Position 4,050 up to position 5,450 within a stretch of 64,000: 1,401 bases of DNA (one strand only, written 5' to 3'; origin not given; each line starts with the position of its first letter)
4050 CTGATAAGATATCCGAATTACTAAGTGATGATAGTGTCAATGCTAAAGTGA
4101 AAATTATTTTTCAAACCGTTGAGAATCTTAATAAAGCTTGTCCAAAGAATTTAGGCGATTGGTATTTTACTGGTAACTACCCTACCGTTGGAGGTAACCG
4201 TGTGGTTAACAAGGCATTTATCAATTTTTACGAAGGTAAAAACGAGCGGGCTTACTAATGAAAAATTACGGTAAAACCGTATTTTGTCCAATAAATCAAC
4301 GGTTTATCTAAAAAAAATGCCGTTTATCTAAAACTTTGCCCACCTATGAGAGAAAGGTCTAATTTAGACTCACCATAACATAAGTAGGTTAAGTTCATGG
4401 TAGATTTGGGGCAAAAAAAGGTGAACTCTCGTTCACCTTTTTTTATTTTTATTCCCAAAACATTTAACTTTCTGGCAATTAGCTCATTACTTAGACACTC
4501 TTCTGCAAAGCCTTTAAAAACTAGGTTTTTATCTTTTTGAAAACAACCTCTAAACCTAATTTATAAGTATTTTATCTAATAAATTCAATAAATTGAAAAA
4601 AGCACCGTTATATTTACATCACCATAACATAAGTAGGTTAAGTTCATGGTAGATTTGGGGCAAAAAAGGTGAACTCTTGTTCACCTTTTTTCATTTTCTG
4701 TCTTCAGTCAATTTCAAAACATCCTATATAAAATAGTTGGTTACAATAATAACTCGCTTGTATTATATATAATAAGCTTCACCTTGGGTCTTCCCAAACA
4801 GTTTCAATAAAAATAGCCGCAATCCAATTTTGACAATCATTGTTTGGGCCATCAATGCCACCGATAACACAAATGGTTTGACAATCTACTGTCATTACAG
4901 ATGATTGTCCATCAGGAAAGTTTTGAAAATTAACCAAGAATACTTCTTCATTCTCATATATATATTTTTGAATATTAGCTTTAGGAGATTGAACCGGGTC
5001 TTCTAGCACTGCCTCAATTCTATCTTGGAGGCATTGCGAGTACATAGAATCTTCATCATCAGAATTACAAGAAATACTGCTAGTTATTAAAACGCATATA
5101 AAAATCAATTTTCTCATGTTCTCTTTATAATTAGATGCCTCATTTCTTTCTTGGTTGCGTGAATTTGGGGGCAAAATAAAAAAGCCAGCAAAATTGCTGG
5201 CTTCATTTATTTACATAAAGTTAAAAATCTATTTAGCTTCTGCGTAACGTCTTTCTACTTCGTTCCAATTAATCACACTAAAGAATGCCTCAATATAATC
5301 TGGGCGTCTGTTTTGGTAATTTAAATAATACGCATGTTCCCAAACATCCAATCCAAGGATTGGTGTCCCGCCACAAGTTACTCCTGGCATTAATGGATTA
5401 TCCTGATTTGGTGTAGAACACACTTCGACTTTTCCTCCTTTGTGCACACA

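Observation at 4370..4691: Duplicated ~75-nt element with its own promoter-like motif and intrinsic terminator: candidate sRNA pair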

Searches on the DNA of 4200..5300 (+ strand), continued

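Call 58: search_with_rna_model(model_id=R1, sources=[L069, L070, L071, L072, L073, L074, L075, L076, L077, L078, L079, L080, L081, L082, L083, L084, L085, L086, L087, L088, L089, L090, L091, L092, L093, L094, L095, L096, L097, L098, L099, L100, L101, L102, L103, L104, L105, L106, L107, L108, L109, L110, L111, L112, L113, L114, L115, L116, L117, L118, L119, L120, L121, L122, L123, L124, L125, L126, L127, L128], max_evalue=0.1, make_alignment=true)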
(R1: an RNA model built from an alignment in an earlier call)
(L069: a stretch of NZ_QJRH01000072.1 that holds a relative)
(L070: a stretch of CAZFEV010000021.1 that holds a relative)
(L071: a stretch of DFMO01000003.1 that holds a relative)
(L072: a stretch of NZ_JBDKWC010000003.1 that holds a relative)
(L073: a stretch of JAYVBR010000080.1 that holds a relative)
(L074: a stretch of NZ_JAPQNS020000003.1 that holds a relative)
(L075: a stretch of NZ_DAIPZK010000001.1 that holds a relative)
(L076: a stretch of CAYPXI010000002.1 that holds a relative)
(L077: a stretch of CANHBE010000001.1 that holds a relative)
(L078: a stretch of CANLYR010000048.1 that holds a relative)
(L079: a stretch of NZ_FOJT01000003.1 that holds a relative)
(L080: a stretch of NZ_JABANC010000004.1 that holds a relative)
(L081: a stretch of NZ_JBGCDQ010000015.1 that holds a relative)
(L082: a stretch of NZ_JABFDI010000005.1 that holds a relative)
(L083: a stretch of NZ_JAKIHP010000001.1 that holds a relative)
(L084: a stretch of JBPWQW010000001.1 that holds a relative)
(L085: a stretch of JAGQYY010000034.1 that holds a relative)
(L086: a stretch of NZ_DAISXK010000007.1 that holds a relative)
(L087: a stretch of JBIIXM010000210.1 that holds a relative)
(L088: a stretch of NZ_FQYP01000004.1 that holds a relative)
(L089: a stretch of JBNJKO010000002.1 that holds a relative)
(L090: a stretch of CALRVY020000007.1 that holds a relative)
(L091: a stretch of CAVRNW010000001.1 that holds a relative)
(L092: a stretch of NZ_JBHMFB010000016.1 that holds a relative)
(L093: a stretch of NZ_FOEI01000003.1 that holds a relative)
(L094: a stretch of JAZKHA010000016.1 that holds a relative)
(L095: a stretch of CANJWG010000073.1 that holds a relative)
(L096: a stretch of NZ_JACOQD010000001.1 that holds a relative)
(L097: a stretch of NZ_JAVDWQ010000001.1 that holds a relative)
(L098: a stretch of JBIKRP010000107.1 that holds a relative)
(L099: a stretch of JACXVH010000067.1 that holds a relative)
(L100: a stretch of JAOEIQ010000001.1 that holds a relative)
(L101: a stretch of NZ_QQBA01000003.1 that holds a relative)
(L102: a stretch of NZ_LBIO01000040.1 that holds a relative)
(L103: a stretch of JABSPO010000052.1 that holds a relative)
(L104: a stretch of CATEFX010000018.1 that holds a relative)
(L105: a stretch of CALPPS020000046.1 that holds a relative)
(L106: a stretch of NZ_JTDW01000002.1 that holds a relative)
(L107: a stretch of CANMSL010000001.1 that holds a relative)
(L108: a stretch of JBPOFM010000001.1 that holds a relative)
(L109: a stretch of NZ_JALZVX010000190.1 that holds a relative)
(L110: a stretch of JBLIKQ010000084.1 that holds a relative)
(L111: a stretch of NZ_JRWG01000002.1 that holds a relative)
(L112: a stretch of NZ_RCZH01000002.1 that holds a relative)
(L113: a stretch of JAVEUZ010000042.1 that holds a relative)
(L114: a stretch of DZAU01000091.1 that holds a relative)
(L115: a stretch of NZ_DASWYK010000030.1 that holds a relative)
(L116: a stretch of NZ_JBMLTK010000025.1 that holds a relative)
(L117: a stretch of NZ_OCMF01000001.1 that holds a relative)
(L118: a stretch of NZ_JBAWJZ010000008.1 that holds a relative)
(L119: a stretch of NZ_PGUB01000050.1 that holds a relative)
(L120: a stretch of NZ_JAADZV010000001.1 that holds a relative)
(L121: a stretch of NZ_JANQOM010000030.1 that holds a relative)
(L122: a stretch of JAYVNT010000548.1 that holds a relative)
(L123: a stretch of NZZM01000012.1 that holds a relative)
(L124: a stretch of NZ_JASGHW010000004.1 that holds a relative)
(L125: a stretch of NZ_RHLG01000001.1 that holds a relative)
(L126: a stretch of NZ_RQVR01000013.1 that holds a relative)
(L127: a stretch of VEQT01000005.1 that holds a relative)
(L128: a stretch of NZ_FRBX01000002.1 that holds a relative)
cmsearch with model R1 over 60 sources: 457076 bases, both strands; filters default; matches with E-value up to 0.1: 135.
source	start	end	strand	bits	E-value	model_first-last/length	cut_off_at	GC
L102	2461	2531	+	100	8.7e-19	1-71/71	no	0.32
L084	4889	4959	+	99.5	1.1e-18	1-71/71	no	0.35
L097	7332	7402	+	99.2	1.3e-18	1-71/71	no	0.34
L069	4707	4777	-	99.2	1.3e-18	1-71/71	no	0.35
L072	1874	1944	-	99.2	1.3e-18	1-71/71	no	0.35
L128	6719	6789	-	99.2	1.3e-18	1-71/71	no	0.35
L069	4157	4227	-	99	1.4e-18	1-71/71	no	0.35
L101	1080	1150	+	98.8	1.6e-18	1-71/71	no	0.35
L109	4061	4131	-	98.5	1.9e-18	1-71/71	no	0.35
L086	4438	4508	-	98.4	2e-18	1-71/71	no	0.35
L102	2201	2271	+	98.2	2.2e-18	1-71/71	no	0.35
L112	3360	3430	+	98.1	2.2e-18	1-71/71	no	0.37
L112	3565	3635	+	98.1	2.3e-18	1-71/71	no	0.35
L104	1611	1681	-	98.1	2.3e-18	1-71/71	no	0.37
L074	1402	1472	-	98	2.4e-18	1-71/71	no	0.32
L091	3262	3332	-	97.7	2.7e-18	1-71/71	no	0.35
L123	3205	3275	+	97.5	3.1e-18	1-71/71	no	0.35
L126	3928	3998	-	97.3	3.4e-18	1-71/71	no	0.38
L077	2312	2382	-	97.2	3.6e-18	1-71/71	no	0.34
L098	4002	4072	-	97.2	3.6e-18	1-71/71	no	0.34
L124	1133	1203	-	97.2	3.6e-18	1-71/71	no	0.34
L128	6337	6407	-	97.1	3.7e-18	1-71/71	no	0.35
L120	2956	3026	-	97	4e-18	1-71/71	no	0.35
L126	4150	4220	-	96.3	5.5e-18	1-71/71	no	0.38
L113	3899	3969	+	96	6.4e-18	1-71/71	no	0.41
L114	1114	1184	-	95.8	7.3e-18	1-71/71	no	0.32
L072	1586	1656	-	95.5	8.2e-18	1-71/71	no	0.35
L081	3891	3961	-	94.4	1.4e-17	1-71/71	no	0.39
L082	2897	2967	-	94.1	1.7e-17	1-71/71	no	0.34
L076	4980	5052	+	94.1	1.7e-17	1-71/71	no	0.33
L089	29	99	-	94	1.8e-17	1-71/71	no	0.42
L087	169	240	+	93.9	1.9e-17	1-71/71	no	0.35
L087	346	417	+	93.9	1.9e-17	1-71/71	no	0.35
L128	6522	6592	-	93.8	2e-17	1-71/71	no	0.32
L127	4541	4611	+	93.6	2.2e-17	1-71/71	no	0.32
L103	4698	4768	+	93.5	2.2e-17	1-71/71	no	0.34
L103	4930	5000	+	93.5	2.2e-17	1-71/71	no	0.34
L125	2769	2839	+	93.4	2.4e-17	1-71/71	no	0.35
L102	1953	2024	+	93.4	2.4e-17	1-71/71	no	0.35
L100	3403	3474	-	93.4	2.5e-17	1-71/71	no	0.35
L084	4659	4730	+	92.8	3.2e-17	1-71/71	no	0.36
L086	4661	4732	-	92.6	3.5e-17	1-71/71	no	0.36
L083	1447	1519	-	92.3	4.2e-17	1-71/71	no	0.33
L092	374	446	+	92.3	4.2e-17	1-71/71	no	0.33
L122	3099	3171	+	92.3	4.2e-17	1-71/71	no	0.33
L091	3455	3526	-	92.1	4.5e-17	1-71/71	no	0.32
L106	1704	1775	-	91.8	5.4e-17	1-71/71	no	0.36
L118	6735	6806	-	91.8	5.4e-17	1-71/71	no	0.36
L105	6149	6221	-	91.7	5.6e-17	1-71/71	no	0.33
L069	4342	4411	-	91.2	7.1e-17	1-71/71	no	0.36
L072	1402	1472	-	91.2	7.2e-17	1-71/71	no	0.34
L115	173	242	-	91.2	7.4e-17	1-71/71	no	0.39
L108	6035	6105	-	91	8.2e-17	1-71/71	no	0.35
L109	4296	4367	-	90.9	8.5e-17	1-71/71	no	0.36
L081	4125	4195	-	90.6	9.6e-17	1-71/71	no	0.34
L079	6317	6390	-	90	1.3e-16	1-71/71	no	0.31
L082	3132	3202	-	89.8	1.4e-16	1-71/71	no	0.35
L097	7510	7581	+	89.7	1.5e-16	1-71/71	no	0.33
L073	1685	1754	+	89.1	2e-16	1-71/71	no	0.33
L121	7876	7946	+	89.1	2.1e-16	1-71/71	no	0.35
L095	99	171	+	88.8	2.4e-16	1-71/71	no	0.34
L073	1867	1936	+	88.5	2.8e-16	1-71/71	no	0.34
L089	243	314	-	87.8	4e-16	1-71/71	no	0.4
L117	99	167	+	87.8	4.1e-16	1-71/71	no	0.39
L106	1500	1570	-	87.1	5.7e-16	1-71/71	no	0.34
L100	3165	3236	-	86.8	6.5e-16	1-71/71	no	0.35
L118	6538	6607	-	86.4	7.9e-16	1-71/71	no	0.39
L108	6265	6336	-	86.4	8.2e-16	1-71/71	no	0.4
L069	4524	4593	-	86.2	8.8e-16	1-71/71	no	0.39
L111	2199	2271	+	85.8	1.1e-15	1-71/71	no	0.33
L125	2567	2637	+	85.6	1.2e-15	1-71/71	no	0.37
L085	7463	7535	-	85.4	1.3e-15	1-71/71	no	0.34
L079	5999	6070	-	85.3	1.4e-15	1-71/71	no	0.32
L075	6464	6535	-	84.7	1.8e-15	1-71/71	no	0.33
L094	5226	5297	+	84.7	1.9e-15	1-71/71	no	0.31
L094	5003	5075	+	84.5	2.1e-15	1-71/71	no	0.34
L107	6885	6954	-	84.2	2.4e-15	1-71/71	no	0.37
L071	4387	4459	+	84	2.6e-15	1-71/71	no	0.33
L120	2780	2851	-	83.7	3.1e-15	1-71/71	no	0.33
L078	3001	3070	+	83.6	3.3e-15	1-71/71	no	0.39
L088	4375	4444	+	83.6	3.3e-15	1-71/71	no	0.39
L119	4580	4649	-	83.6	3.3e-15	1-71/71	no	0.39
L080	1202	1272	+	83.3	3.7e-15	1-71/71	no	0.37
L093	557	629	-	81.5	9.2e-15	1-71/71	no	0.33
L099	3933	4006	+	81.3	1.1e-14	1-71/71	no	0.31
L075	6872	6940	-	80.8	1.3e-14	1-71/71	no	0.36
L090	5683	5755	-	79.4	2.7e-14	1-71/71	no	0.36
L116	7038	7110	-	79.4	2.7e-14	1-71/71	no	0.36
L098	3811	3881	-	78.6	4.1e-14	1-71/71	no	0.32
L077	2120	2190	-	78.1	5.1e-14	1-71/71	no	0.34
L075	6675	6745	-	77.6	6.5e-14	1-71/71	no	0.37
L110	788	858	-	77.1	8.8e-14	1-71/71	no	0.35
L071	3959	4032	+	76.2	1.3e-13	1-71/71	no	0.41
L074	1216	1287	-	75.3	2.1e-13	1-71/71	no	0.43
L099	4117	4189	+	74.2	3.7e-13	1-71/71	no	0.33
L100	3049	3123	-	72.2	1e-12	1-71/71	no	0.31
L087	1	63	+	70.6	2.3e-12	11-71/71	5'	0.32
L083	1256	1326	-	70.5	2.4e-12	1-71/71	no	0.39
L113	4230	4299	+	69.6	3.7e-12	1-71/71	no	0.41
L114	930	998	-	68.4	6.7e-12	1-71/71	no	0.35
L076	5266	5340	+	67.3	1.2e-11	1-71/71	no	0.39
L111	1850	1923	+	66.6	1.7e-11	1-71/71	no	0.43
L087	536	608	+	66.2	2.1e-11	1-71/71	no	0.4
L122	3290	3363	+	65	3.7e-11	1-71/71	no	0.36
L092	565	638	+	59.9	4.8e-10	1-71/71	no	0.39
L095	290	363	+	59.9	4.8e-10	1-71/71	no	0.39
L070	4469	4518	-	54.6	6.8e-09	23-71/71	5'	0.36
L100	3366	3432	+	33.8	0.00023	1-71/71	no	0.22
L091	3225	3291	+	31.7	0.00069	1-71/71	no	0.3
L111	2242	2324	-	30.9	0.001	1-71/71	no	0.4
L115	515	546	-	29.5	0.002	40-71/71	5'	0.38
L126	3896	3957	+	29.1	0.0025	1-71/71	no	0.26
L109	4026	4090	+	26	0.012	1-71/71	no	0.28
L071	4003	4075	-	25.8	0.013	1-71/71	no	0.48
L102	1995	2066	-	25.4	0.016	1-71/71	no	0.31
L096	3305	3357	+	25.3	0.017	1-71/71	no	0.3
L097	7552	7626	-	25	0.019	1-71/71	no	0.23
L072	7476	7539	+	24.9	0.021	1-71/71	no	0.27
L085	7422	7492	+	24.9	0.021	1-71/71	no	0.39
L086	4637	4690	+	24.8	0.022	1-71/71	no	0.35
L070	4430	4499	+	24.5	0.025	1-71/71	no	0.31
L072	1385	1431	+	24.1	0.031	1-71/71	no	0.26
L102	2502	2580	-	24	0.032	1-71/71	no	0.3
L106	1468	1530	+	23.9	0.034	1-71/71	no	0.24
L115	153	202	+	23.5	0.042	1-71/71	no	0.32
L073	1907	1961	-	23.3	0.045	1-71/71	no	0.25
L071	4430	4502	-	23.2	0.047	1-71/71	no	0.4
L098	3940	4031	+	23.1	0.052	1-71/71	no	0.25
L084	4701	4766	-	23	0.052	1-71/71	no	0.24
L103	3047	3130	+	22.9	0.056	1-71/71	no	0.36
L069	4130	4186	+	22.8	0.06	1-71/71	no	0.25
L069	4482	4553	+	22.6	0.067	1-71/71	no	0.33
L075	6835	6899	+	22.5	0.069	1-71/71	no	0.31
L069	4682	4736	+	22.5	0.069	1-71/71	no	0.31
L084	3008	3065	+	21.8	0.096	1-71/71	no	0.38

Alignment A4: 135 matches aligned to the model, 143 columns, each read 5' to 3' on its own strand. Consensus structure (alignment columns), stored with it:
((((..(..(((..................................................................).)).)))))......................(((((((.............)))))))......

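Call 73: search_dna_similar(query=window:4372-4443:+, collection=plasmids, mode=near, max_evalue=0.001)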
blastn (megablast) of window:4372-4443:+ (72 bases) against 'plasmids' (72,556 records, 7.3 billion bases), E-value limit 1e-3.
No match.

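Call 74: search_dna_similar(query=window:4372-4443:+, collection=phages, mode=near, max_evalue=0.001)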
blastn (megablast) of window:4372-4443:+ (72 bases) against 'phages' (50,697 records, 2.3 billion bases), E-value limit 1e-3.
No match.
